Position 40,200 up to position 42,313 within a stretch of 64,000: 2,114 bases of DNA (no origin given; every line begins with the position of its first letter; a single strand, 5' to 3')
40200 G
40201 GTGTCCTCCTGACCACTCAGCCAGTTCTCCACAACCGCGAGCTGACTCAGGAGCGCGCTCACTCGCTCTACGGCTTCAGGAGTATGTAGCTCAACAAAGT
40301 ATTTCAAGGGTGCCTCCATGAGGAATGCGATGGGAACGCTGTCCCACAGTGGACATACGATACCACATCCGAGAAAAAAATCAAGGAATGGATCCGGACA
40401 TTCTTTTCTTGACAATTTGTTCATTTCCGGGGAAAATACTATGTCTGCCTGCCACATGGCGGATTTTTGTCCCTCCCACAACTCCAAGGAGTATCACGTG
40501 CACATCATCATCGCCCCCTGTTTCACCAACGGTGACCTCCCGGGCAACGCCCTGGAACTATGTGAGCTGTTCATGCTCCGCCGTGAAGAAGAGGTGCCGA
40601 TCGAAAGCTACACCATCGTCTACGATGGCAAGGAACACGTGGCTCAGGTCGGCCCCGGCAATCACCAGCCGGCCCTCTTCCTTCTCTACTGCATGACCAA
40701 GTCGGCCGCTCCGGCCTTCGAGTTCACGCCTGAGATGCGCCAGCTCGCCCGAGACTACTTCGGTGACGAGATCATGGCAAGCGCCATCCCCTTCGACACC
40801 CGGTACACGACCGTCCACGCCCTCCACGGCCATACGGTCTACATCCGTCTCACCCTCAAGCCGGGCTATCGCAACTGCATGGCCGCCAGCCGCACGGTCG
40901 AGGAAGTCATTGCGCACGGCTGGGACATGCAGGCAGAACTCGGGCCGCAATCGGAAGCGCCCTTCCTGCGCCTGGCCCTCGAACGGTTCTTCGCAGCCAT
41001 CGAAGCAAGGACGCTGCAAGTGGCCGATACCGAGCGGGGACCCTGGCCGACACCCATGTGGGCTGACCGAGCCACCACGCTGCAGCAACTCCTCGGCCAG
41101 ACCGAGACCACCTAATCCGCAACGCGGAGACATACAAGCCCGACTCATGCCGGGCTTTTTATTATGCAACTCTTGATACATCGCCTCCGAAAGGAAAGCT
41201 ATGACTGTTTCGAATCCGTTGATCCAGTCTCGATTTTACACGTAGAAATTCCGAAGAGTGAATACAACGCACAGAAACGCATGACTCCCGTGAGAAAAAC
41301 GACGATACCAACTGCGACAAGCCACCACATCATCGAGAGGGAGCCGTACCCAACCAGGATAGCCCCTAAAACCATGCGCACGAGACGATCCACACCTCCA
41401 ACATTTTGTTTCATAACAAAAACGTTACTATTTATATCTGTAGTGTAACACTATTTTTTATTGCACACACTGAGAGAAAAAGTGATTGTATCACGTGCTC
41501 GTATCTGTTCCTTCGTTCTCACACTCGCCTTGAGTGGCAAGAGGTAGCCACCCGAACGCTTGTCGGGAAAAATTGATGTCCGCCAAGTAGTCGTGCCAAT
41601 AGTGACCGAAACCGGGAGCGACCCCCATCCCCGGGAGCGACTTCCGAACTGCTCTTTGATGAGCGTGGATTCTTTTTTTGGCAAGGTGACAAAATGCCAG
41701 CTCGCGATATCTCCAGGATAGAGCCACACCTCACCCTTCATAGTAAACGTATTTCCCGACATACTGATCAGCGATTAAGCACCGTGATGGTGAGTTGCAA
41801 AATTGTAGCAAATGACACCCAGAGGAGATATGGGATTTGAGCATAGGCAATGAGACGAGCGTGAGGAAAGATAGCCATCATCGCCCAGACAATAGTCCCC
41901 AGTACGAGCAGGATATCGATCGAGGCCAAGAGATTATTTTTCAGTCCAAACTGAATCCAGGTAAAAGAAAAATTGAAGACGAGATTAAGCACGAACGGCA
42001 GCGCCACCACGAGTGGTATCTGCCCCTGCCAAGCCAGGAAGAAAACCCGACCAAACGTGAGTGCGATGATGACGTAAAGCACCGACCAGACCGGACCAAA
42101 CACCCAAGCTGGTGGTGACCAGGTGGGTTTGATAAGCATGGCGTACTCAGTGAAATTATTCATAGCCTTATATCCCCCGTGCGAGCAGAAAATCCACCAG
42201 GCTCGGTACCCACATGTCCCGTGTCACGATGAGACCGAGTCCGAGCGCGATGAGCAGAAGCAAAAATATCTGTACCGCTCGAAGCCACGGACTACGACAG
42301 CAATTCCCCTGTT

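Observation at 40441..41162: Two paralogous genes of an unrecognised family, each in its own high-GC island and each closed by a strong terminator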

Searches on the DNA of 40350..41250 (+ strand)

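Call 61: build_rna_model(alignment_id=A2, structure=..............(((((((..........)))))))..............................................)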
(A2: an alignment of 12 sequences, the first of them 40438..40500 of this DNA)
Model R1 built from alignment A2 (12 sequences, 84 columns); structure: as given.
model positions 68; base pairs 7; branch points 0; effective number of sequences 12; information 0.795 bits per position. Calibrated on 0.2 Mb of random sequence (short: E-values are rough).
structure used (alignment columns):
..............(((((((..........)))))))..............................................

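Call 62: search_with_rna_model(model_id=R1, sources=[window, L007, L009, L010, L011, L012, L013, L014, L015, L017, L018, L020], max_evalue=5)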
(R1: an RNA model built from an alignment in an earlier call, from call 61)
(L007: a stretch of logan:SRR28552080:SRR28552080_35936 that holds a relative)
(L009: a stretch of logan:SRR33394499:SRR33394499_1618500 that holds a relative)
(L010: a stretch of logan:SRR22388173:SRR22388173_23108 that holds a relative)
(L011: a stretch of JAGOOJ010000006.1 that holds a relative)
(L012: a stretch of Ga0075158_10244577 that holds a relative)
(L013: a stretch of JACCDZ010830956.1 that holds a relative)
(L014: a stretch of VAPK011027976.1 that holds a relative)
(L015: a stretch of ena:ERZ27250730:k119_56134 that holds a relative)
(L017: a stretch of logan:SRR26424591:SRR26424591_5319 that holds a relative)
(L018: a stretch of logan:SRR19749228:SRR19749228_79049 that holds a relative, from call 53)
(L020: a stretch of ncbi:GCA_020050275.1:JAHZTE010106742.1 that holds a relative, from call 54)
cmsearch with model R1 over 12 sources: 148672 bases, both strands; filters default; matches with E-value up to 5: 17.
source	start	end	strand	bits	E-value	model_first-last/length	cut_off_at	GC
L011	3486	3554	+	73.4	1.4e-19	1-68/68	no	0.57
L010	7938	8003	+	69.3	2.5e-18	1-68/68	no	0.55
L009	7739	7810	+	65.9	2.8e-17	1-68/68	no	0.57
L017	376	436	+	59.8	2e-15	1-68/68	no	0.57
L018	1532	1603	+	56.9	1.6e-14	1-68/68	no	0.61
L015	7934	8003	+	54.3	9.5e-14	1-68/68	no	0.5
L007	7937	8003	+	52.7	3e-13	1-68/68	no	0.49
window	54922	54988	+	52.2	4.5e-13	1-68/68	no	0.52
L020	2511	2584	+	49.7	2.5e-12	1-68/68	no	0.64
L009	3219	3284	+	47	1.7e-11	1-68/68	no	0.45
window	40436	40500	+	44.7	8.5e-11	1-68/68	no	0.51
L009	106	174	+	42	5.7e-10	1-68/68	no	0.54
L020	1342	1394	-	16.6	0.037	1-68/68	no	0.51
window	35941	35988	+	15.8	0.063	1-68/68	no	0.5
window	45600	45635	-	15.3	0.089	1-68/68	no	0.5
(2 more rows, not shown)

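Call 76: search_with_rna_model(model_id=R1, sources=[L022, L023, L013, L014], max_evalue=5, filters=off)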
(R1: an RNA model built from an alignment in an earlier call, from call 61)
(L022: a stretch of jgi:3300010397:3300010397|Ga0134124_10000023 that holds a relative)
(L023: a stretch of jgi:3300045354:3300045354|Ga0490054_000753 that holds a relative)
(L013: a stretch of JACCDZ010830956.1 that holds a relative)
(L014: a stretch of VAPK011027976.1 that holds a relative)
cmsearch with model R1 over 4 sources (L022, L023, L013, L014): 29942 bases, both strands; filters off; matches with E-value up to 5: 4.
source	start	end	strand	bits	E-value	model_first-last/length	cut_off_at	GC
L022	3426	3457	-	10.4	0.56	1-68/68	no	0.44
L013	1466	1526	-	9.1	1.5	1-68/68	no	0.48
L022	8516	8553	-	8.1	2.8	1-68/68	no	0.39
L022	8491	8530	+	7.4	4.8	1-68/68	no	0.4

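Call 100: search_rna_families(source=window, start=40350, end=41250, threshold=evalue, max_evalue=1)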
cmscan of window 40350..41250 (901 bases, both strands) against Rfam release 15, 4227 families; matches with E-value up to 1: 1.
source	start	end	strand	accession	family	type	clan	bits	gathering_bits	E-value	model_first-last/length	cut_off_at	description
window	40859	40947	-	RF00660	mir-214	Gene; miRNA;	-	17.6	66.7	0.33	1-101/101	no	mir-214 microRNA precursor family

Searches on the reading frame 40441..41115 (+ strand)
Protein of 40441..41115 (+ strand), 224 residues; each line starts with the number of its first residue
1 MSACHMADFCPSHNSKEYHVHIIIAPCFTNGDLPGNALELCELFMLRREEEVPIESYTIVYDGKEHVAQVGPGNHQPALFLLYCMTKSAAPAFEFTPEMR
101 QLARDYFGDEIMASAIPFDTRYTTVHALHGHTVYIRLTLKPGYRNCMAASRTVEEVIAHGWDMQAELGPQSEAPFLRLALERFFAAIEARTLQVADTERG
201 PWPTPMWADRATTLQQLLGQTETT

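Call 7: search_protein_families(library=pfam, proteins=[window:40441-41115:+], max_evalue=1)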
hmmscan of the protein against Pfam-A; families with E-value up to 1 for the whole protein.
window:40441-41115:+ (224 aa): 2 families
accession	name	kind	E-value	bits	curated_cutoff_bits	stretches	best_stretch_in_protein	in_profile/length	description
PF14805.11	THDPS_N_2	-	0.0068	17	25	1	154-214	3-63/67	Tetrahydrodipicolinate N-succinyltransferase N-terminal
PF02560.19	Cyanate_lyase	-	0.011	16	25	1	95-138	19-61/69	Cyanate lyase C-terminal domain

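Call 8: search_protein_families(library=ncbifam, proteins=[window:40441-41115:+], max_evalue=1)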
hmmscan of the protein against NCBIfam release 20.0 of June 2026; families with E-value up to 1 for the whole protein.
window:40441-41115:+ (224 aa): 2 families
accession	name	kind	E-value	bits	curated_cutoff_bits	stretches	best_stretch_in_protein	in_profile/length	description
TIGR00965.1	dapD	equivalog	0.057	12.9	375.4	1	154-215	3-64/271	2,3,4,5-tetrahydropyridine-2,6-dicarboxylate N-succinyltransferase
NF002773.0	PRK02866.1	subfamily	0.19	11.8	150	1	96-138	97-138/147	cyanase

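Call 9: search_protein_families(library=phrogs, proteins=[window:40441-41115:+], max_evalue=1)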
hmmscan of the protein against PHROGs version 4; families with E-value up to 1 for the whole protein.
window:40441-41115:+ (224 aa): 0 families

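Call 10: search_protein_families(library=padloc, proteins=[window:40441-41115:+], max_evalue=1)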
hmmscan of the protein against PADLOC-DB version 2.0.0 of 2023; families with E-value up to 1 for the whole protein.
window:40441-41115:+ (224 aa): 0 families

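Call 15: find_homologous_proteins(query=window:40441-41115:+)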
Query window:40441-41115:+ (224 aa): 5 proteins with E <= 0.001 among 184 candidates.
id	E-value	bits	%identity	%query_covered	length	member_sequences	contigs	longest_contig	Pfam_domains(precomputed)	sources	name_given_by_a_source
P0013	5.7e-109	381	100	73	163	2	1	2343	-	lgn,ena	-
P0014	4.1e-99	349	73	91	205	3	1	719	-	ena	-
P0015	1.8e-68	248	59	89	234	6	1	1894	-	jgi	jgi:hypothetical protein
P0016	2.3e-51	192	47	89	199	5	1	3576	PF14805.12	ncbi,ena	-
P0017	2.6e-49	186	45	89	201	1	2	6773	PF14805.12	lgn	-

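Call 53: find_encoding_contigs(protein=P0017, flank=8000, max_places=2)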
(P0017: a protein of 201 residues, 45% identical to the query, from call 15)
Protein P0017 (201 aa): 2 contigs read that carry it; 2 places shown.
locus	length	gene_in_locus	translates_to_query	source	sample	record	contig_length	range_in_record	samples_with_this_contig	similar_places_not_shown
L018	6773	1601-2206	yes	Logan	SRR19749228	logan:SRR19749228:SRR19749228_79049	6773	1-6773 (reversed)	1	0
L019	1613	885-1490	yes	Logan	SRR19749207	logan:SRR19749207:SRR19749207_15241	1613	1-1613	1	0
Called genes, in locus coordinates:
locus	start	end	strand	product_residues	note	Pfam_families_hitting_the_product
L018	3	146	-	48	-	?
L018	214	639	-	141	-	PF04191:PEMT, PF04140:ICMT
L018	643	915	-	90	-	-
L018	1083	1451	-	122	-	PF07237:DUF1428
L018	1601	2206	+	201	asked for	PF14805:THDPS_N_2 (weak)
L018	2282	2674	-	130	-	PF07166:DUF1398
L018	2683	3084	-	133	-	PF07883:Cupin_2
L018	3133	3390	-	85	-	PF13376:OmdA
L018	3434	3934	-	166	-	PF00293:NUDIX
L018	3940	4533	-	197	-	-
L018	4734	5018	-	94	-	PF01047:MarR (weak), PF12840:HTH_20 (weak), PF25212:HVO_A0114 (weak)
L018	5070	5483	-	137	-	-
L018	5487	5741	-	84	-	-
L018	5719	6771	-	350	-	?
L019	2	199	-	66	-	?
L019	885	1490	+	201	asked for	PF14805:THDPS_N_2 (weak)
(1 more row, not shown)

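Call 54: find_encoding_contigs(protein=P0016, flank=8000, max_places=2)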
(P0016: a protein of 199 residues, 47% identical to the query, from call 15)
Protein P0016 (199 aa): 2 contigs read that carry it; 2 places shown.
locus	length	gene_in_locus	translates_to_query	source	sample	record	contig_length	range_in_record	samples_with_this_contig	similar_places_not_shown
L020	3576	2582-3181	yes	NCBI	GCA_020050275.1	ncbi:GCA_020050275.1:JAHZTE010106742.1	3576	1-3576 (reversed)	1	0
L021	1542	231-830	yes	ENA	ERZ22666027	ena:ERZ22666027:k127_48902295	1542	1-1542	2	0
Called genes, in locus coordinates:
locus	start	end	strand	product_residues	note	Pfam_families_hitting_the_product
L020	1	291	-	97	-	?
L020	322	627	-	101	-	PF06961:DUF1294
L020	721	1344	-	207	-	-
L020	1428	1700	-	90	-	-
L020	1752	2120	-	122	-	PF07237:DUF1428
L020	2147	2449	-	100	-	-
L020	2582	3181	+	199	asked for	PF14805:THDPS_N_2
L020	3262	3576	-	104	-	?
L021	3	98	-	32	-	?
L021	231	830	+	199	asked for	PF14805:THDPS_N_2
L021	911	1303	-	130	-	PF07166:DUF1398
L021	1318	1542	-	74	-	?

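Call 82: predict_structure(alignment_id=A4)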
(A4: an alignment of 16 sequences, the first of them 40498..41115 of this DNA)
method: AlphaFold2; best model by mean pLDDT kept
length: 205 residues; sequences in the alignment: 16
mean_pLDDT: 87.9   pTM: 0.77
mean pLDDT of the five models: 87.9, 79.4, 79.3, 78.8, 77.5
residues with pLDDT >= 90: 115; 70-90: 77; 50-70: 10; < 50: 3
segments of 3 or more residues with pLDDT < 50: none
pLDDT, mean of each block of 10 residues (from residue 1): 77 89 85 92 95 89 90 93 95 92 93 94 64 85 89 84 92 91 93 94 56
secondary structure, 60 per line:
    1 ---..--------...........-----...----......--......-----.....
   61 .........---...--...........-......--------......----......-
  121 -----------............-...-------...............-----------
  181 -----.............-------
elements in order: H14-24 E37-42 E45-50 H56-69 E73-75 H78-88 H90-95 H104-109 E114-119 H134-143 H155-169 H186-198

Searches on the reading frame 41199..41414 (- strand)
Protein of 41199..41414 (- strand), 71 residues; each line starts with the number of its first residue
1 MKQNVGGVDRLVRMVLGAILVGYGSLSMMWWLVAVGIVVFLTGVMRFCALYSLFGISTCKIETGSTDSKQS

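Call 20: search_protein_families(library=pfam, proteins=[window:41199-41414:-], max_evalue=0.001)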
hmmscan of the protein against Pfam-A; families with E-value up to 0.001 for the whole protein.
window:41199-41414:- (71 aa): 1 family
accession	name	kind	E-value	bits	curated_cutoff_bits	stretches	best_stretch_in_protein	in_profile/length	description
PF11127.14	YgaP-like_TM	-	2.2e-22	79.4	25.3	1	1-60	1-64/66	Inner membrane protein YgaP-like, transmembrane domain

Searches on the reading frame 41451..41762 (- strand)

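Call 20: search_protein_families(library=pfam, proteins=[window:41451-41762:-], max_evalue=0.001)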
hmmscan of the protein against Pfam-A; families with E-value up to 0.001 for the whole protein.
window:41451-41762:- (103 aa): 1 family
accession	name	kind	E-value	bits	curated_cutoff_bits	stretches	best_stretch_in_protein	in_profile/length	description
PF08922.17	DUF1905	-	3.9e-23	81.8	24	1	10-97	3-81/81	Domain of unknown function (DUF1905)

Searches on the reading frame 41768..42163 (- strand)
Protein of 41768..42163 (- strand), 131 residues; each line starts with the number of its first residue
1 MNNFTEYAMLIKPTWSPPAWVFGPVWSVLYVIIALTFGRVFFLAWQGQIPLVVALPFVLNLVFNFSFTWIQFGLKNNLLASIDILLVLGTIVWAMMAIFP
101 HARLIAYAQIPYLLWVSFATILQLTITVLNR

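Call 20: search_protein_families(library=pfam, proteins=[window:41768-42163:-], max_evalue=0.001)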
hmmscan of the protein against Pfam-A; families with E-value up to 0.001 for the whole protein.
window:41768-42163:- (131 aa): 1 family
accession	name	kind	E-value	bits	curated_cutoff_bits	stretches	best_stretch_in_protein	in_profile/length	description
PF03073.20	TspO_MBR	-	2.1e-26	92.8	24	1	6-126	23-143/145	TspO/MBR family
